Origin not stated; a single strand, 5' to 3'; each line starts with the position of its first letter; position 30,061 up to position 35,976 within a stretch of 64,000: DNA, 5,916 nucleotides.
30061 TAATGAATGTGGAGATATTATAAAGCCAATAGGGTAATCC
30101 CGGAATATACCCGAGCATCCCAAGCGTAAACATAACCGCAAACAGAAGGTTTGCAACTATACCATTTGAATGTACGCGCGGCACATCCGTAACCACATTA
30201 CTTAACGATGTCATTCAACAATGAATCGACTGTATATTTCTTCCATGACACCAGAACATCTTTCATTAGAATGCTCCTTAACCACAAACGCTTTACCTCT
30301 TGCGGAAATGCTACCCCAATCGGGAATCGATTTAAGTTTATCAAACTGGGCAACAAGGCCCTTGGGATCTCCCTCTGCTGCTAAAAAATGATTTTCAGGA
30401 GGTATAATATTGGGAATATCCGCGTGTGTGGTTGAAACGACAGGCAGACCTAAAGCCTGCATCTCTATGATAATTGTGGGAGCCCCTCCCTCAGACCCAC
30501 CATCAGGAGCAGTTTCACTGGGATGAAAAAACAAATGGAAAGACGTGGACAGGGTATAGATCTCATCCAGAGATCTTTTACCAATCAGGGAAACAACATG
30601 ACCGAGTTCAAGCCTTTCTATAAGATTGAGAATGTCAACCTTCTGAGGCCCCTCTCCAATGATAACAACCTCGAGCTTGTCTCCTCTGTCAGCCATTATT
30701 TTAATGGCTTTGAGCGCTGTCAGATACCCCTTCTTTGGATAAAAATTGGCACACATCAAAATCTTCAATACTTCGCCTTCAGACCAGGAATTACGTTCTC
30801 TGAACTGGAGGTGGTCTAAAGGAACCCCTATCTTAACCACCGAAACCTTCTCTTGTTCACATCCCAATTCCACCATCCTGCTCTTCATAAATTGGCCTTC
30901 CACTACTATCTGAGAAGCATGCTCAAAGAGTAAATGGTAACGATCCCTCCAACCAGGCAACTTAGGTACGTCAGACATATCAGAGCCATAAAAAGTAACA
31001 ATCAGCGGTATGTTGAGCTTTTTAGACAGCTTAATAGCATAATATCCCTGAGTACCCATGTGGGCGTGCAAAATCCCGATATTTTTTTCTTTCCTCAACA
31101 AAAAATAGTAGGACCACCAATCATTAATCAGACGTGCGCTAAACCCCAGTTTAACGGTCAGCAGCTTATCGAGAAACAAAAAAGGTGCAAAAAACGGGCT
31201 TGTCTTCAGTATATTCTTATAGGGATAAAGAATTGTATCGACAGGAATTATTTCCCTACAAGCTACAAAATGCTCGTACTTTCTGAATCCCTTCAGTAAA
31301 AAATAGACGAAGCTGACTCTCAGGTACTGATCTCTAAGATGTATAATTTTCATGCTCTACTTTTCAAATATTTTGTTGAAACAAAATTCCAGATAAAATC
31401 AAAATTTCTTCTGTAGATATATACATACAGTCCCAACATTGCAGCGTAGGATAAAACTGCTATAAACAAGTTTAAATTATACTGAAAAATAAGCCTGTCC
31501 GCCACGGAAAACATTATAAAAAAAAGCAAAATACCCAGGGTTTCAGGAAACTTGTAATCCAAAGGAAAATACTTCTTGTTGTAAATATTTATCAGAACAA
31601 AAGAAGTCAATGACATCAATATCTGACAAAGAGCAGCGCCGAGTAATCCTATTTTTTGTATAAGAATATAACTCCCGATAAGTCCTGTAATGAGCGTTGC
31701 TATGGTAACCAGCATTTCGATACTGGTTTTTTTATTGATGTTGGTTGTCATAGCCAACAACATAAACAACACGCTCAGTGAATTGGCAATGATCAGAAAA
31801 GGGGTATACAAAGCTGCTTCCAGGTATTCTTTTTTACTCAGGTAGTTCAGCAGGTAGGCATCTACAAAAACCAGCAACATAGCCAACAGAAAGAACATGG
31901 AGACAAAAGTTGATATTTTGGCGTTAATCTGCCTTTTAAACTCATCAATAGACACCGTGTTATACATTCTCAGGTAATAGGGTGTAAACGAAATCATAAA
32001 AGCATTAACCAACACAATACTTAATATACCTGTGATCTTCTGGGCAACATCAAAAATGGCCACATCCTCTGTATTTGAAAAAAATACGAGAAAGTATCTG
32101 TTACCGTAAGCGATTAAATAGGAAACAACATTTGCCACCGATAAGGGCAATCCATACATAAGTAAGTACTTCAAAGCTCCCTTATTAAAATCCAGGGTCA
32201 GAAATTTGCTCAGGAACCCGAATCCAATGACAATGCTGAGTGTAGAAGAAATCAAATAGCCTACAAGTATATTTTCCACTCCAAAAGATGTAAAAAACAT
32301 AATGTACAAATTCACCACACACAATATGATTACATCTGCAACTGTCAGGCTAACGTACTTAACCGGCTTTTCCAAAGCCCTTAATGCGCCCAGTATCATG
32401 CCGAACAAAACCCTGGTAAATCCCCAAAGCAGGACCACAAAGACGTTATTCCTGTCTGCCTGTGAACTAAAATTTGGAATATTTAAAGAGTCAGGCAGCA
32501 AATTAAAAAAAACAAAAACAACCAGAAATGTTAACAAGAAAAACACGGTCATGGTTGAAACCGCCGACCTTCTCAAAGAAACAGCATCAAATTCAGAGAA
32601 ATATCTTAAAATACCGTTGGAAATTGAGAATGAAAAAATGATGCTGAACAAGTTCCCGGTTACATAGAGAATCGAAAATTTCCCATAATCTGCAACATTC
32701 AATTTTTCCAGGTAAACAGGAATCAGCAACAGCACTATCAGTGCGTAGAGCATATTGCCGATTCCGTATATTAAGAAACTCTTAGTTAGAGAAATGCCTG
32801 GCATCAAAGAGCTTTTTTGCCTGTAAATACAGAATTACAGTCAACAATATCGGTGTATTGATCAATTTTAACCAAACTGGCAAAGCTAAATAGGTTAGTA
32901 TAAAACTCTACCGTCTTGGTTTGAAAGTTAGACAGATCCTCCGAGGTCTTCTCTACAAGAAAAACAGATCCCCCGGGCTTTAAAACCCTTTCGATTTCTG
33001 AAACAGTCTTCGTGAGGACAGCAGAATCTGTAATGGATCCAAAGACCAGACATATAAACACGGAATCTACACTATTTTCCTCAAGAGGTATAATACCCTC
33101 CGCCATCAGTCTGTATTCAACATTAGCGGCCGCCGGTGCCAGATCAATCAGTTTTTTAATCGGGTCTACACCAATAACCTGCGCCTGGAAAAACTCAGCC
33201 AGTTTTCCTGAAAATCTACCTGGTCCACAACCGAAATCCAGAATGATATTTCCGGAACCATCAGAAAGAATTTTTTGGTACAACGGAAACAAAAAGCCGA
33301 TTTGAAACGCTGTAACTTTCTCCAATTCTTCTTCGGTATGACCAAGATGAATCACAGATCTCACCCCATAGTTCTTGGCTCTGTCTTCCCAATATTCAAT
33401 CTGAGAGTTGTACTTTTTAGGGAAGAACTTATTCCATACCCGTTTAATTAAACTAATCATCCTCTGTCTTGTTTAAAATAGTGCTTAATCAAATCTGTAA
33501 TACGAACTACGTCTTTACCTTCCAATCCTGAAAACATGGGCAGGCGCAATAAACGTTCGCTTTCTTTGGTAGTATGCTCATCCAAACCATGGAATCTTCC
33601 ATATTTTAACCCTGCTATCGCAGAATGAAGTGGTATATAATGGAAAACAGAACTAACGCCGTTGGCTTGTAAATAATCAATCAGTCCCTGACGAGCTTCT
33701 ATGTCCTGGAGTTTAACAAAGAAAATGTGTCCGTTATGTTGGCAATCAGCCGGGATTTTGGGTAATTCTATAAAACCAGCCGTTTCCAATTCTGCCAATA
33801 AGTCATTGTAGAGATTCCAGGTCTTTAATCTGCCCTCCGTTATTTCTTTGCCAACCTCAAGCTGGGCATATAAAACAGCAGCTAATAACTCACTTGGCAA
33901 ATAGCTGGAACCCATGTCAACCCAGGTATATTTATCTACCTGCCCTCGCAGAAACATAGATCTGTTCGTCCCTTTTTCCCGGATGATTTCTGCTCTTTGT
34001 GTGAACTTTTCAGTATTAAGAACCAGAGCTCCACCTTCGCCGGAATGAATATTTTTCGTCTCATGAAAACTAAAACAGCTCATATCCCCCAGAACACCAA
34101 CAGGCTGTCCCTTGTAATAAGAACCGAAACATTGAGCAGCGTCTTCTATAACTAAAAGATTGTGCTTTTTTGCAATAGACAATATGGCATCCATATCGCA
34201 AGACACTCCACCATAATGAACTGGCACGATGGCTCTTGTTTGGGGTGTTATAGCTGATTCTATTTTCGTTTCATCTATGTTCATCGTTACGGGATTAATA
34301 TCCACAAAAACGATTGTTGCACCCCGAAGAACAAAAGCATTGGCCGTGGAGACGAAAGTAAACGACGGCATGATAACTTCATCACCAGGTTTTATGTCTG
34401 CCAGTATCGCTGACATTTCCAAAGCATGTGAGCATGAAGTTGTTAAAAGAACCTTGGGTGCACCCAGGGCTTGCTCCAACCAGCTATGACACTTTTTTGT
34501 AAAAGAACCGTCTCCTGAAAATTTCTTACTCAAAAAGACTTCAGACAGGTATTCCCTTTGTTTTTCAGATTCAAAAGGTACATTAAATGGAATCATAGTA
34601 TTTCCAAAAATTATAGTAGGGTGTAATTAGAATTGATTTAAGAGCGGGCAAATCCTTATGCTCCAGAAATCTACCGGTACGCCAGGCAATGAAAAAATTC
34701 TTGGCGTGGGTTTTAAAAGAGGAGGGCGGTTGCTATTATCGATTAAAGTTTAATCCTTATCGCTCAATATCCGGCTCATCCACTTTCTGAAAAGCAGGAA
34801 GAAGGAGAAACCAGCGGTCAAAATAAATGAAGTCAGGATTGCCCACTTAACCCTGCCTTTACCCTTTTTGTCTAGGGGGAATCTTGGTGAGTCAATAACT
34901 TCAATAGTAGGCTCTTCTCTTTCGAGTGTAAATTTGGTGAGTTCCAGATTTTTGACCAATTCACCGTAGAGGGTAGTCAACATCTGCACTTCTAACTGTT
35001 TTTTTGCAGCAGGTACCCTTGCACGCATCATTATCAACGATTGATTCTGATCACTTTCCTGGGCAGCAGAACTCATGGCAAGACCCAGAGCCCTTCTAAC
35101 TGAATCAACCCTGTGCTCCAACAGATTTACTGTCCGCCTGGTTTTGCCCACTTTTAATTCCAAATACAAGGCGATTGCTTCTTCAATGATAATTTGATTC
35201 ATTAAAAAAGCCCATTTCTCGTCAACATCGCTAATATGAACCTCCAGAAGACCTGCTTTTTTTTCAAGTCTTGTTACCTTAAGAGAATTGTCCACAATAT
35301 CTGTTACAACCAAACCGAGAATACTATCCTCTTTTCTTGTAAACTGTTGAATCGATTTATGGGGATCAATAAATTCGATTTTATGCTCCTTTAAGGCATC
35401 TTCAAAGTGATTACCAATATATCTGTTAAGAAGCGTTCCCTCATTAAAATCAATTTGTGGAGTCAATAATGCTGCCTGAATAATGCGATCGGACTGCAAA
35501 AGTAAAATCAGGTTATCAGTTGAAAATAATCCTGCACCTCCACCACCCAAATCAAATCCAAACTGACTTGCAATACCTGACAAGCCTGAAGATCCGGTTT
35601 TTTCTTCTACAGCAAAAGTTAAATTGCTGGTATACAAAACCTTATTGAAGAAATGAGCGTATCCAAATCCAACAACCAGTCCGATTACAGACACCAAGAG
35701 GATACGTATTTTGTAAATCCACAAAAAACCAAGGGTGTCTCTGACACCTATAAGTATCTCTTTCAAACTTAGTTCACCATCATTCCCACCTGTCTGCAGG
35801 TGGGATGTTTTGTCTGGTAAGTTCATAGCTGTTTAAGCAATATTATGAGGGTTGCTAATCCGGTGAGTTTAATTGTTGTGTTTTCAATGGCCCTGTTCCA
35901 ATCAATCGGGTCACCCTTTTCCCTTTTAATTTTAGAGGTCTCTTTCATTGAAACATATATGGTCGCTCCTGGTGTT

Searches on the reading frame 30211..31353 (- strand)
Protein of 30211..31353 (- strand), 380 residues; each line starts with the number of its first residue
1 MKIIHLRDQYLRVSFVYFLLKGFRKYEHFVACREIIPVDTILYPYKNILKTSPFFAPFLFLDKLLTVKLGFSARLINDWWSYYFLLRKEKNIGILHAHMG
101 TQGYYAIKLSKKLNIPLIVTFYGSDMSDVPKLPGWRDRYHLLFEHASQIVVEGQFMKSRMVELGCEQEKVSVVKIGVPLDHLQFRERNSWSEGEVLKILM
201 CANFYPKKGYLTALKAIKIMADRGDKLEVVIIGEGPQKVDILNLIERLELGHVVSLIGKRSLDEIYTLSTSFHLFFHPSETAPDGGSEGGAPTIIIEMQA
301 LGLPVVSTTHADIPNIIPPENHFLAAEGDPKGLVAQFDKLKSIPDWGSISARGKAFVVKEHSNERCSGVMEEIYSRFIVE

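Call 7: search_protein_families(library=pfam, proteins=[window:30211-31353:-])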
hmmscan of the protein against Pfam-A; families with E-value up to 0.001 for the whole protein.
window:30211-31353:- (380 aa): 5 families
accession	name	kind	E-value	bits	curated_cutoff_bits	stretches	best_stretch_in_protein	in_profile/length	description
PF00534.26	Glycos_transf_1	-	5e-20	72.2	26.4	1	193-342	13-157/172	Glycosyl transferases group 1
PF13692.12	Glyco_trans_1_4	-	3.8e-18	66.5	27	1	197-340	3-139/142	Glycosyl transferases group 1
PF13439.12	Glyco_transf_4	-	9.9e-11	42.4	28.5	1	74-180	56-169/170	Glycosyltransferase Family 4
PF13579.12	Glyco_trans_4_4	-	3.7e-06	27.8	29.7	1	85-175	66-157/158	Glycosyl transferase 4-like domain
PF13477.12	Glyco_trans_4_2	-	0.00083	20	23.4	0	86-150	69-136/139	Glycosyl transferase 4-like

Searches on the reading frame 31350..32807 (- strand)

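Call 8: search_protein_families(library=pfam, proteins=[window:31350-32807:-])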
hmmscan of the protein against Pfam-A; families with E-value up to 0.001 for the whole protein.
window:31350-32807:- (485 aa): 2 families
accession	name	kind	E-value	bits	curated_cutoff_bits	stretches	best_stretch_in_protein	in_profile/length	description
PF01943.22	Polysacc_synt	-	1.7e-10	41.3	28.2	1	7-278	1-270/274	Polysaccharide biosynthesis protein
PF13440.11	Polysacc_synt_3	-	4.9e-05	23.2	23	1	36-278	6-240/293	Polysaccharide biosynthesis protein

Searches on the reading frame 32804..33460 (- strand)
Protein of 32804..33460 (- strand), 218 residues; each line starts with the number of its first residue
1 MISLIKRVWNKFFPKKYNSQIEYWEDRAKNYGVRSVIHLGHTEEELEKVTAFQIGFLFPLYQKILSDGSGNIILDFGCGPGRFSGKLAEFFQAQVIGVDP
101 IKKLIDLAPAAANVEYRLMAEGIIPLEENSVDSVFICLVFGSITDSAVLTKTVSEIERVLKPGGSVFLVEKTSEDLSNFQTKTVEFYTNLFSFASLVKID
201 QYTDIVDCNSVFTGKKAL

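Call 8: search_protein_families(library=pfam, proteins=[window:32804-33460:-])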
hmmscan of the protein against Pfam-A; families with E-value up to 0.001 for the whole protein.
window:32804-33460:- (218 aa): 9 families
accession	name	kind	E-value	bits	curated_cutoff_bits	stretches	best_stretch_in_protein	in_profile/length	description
PF08241.18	Methyltransf_11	-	2.5e-16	60.5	21.2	1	74-167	1-94/95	Methyltransferase domain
PF13649.12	Methyltransf_25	-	2.2e-15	57.6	27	1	73-164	1-97/97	Methyltransferase domain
PF13847.12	Methyltransf_31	-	1.2e-10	41.7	27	1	69-169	3-110/145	Methyltransferase domain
PF13489.12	Methyltransf_23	-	3.2e-09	37.2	27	1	56-175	8-123/164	Methyltransferase domain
PF05148.21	Methyltransf_8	-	3.4e-08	34.1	27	1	66-174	69-162/219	Hypothetical methyltransferase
PF01209.24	Ubie_methyltran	-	2.5e-07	30.8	20.1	1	62-196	40-180/233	ubiE/COQ5 methyltransferase family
PF08242.18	Methyltransf_12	-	3.4e-07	31.3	30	1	74-165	1-97/98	Methyltransferase domain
PF20922.3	Anamorsin_N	-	0.00011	22.4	27.1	1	128-201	49-121/163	Anamorsin, N-terminal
PF05891.18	Methyltransf_PK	-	0.00033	20.7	27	1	16-175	5-166/218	AdoMet dependent proline di-methyltransferase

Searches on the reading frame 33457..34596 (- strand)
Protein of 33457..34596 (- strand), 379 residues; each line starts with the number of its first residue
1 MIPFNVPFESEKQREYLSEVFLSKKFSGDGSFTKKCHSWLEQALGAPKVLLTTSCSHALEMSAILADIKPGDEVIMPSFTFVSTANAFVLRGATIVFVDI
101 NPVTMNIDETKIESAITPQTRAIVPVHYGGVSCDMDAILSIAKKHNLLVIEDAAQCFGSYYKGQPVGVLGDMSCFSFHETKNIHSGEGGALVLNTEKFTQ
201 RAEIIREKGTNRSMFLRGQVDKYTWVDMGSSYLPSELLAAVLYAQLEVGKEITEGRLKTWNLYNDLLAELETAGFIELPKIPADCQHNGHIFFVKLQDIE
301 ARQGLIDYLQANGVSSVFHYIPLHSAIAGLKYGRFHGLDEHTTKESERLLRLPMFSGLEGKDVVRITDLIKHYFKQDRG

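Call 8: search_protein_families(library=pfam, proteins=[window:33457-34596:-])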
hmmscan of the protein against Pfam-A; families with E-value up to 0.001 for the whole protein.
window:33457-34596:- (379 aa): 4 families
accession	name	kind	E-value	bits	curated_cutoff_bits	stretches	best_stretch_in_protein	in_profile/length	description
PF01041.23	DegT_DnrJ_EryC1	-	6e-87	292.6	19.8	1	10-370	4-359/360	DegT/DnrJ/EryC1/StrS aminotransferase family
PF00155.27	Aminotran_1_2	-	8.5e-08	32.2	19.7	1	25-153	40-186/361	Aminotransferase class I and II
PF00266.25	Aminotran_5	-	2.2e-06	27.3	21.5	1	42-159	54-182/371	Aminotransferase class-V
PF01053.26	Cys_Met_Meta_PP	-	1e-05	24.8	27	1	46-203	67-223/381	Cys/Met metabolism PLP-dependent enzyme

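Call 19: search_protein_families(library=ncbifam, proteins=[window:33457-34596:-], max_evalue=1)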
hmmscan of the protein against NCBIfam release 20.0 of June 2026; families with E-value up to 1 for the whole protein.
window:33457-34596:- (379 aa): 49 families (the best 25 are shown)
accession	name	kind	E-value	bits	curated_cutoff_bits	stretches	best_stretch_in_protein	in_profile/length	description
TIGR02379.1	ECA_wecE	subfamily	3.9e-178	592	434.85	1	1-374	1-375/376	dTDP-4-amino-4,6-dideoxy-D-glucose transaminase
NF008687.0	PRK11706.1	equivalog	6e-177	588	375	1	1-374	1-374/375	dTDP-4-amino-4,6-dideoxygalactose transaminase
TIGR03588.1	PseC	equivalog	2.4e-61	207.7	423.5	1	15-372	15-378/380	UDP-4-amino-4,6-dideoxy-N-acetyl-beta-L-altrosamine transaminase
NF008658.2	PRK11658.1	equivalog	2.9e-57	194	631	1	11-372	14-375/379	UDP-4-amino-4-deoxy-L-arabinose aminotransferase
TIGR04181.1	NHT_00031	hypoth_equivalog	3.2e-52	177.6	420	1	2-326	1-332/359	LegC family aminotransferase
TIGR04427.1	PLP_DesI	equivalog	5e-44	151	650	1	17-371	38-380/390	dTDP-4-dehydro-6-deoxyglucose aminotransferase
NF011936.0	PRK15407.1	equivalog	4.5e-41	141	423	2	29-209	63-251/440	lipopolysaccharide biosynthesis protein RfbH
NF041364.1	GntC_guanitoxin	equivalog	2.3e-10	39.9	415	1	46-154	60-175/356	guanitoxin biosynthesis PLP-dependent (S)-gamma-hydroxy-L-arginine cyclodehydratase GntC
NF005816.0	PRK07682.1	equivalog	1.8e-09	36.7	620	1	48-153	92-203/390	aminotransferase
NF004770.0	PRK06108.1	subfamily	1e-08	34.4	422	1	42-153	92-210/396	pyridoxal phosphate-dependent aminotransferase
NF006569.0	PRK09082.1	subfamily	1.2e-08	34.5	420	1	48-152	93-202/386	methionine aminotransferase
NF005817.0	PRK07683.1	equivalog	3.4e-08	32.6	575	1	48-152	91-200/387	aminotransferase A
NF004621.0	PRK05957.1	equivalog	5.3e-08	32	498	1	49-154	91-201/389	pyridoxal phosphate-dependent aminotransferase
NF009079.0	PRK12414.1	subfamily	8.7e-08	31.6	481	1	48-124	92-167/384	methionine aminotransferase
NF006488.0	PRK08912.1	equivalog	1.8e-07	30.5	498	1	48-124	89-164/387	aminotransferase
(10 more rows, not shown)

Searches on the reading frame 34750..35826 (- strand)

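Call 8: search_protein_families(library=pfam, proteins=[window:34750-35826:-])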
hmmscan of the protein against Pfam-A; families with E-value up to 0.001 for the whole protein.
window:34750-35826:- (358 aa): 1 family
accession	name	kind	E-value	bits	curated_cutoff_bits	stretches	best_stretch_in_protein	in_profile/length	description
PF02706.20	Wzz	-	5.9e-06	26.9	25.5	1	31-118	8-86/91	Chain length determinant protein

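Call 61: search_protein_families(library=ncbifam, proteins=[window:34750-35826:-], max_evalue=1e-10)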
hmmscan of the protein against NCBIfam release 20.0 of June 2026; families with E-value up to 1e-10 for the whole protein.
window:34750-35826:- (358 aa): 0 families
